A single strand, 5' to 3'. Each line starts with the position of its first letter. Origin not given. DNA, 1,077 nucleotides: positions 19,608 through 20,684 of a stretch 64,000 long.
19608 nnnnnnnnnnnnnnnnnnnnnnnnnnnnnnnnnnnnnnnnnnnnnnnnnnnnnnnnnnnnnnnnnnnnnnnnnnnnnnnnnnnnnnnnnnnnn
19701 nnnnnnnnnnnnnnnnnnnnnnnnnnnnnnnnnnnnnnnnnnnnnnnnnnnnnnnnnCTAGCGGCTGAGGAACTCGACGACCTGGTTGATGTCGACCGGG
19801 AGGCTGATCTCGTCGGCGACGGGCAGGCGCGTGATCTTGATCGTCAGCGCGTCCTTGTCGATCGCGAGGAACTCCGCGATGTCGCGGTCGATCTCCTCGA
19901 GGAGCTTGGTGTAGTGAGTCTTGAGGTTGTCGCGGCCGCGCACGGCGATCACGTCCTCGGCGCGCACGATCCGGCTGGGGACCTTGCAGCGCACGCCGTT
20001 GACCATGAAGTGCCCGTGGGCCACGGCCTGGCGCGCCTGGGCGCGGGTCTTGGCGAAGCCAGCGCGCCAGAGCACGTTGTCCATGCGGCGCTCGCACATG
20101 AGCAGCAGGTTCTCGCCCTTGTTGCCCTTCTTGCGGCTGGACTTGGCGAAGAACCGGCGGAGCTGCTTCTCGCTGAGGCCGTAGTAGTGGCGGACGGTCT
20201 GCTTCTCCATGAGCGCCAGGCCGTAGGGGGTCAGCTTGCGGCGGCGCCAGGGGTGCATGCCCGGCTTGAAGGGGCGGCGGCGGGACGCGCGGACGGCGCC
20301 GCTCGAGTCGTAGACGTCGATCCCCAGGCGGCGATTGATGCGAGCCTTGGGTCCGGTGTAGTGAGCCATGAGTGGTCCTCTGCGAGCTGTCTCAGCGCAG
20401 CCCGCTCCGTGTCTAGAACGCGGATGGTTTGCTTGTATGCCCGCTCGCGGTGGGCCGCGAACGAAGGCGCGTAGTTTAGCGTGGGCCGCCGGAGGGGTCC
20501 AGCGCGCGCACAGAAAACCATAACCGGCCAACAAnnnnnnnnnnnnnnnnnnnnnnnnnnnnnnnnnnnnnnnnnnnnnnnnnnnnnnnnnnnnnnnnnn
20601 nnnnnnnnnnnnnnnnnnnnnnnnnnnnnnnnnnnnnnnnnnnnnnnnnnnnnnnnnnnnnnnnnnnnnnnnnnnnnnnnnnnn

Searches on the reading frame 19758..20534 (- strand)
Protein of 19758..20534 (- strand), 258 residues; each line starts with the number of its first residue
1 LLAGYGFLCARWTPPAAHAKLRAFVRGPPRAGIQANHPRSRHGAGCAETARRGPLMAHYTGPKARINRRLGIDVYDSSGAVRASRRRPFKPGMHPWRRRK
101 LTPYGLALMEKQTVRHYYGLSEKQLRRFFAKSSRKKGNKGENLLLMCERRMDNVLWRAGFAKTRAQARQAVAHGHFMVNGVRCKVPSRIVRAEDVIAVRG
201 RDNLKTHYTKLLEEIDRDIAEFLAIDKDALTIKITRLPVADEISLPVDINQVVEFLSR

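Call 35: search_protein_families(library=pfam, proteins=[window:19758-20534:-], max_evalue=0.001)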
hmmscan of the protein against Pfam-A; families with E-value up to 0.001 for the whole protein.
window:19758-20534:- (258 aa): 2 families
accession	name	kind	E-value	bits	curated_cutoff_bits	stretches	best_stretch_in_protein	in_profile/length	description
PF00163.24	Ribosomal_S4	-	1e-22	81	23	1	59-148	2-95/95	Ribosomal protein S4/S9 N-terminal domain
PF01479.30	S4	-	6.8e-17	61.4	22.8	1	149-196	1-48/48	S4 domain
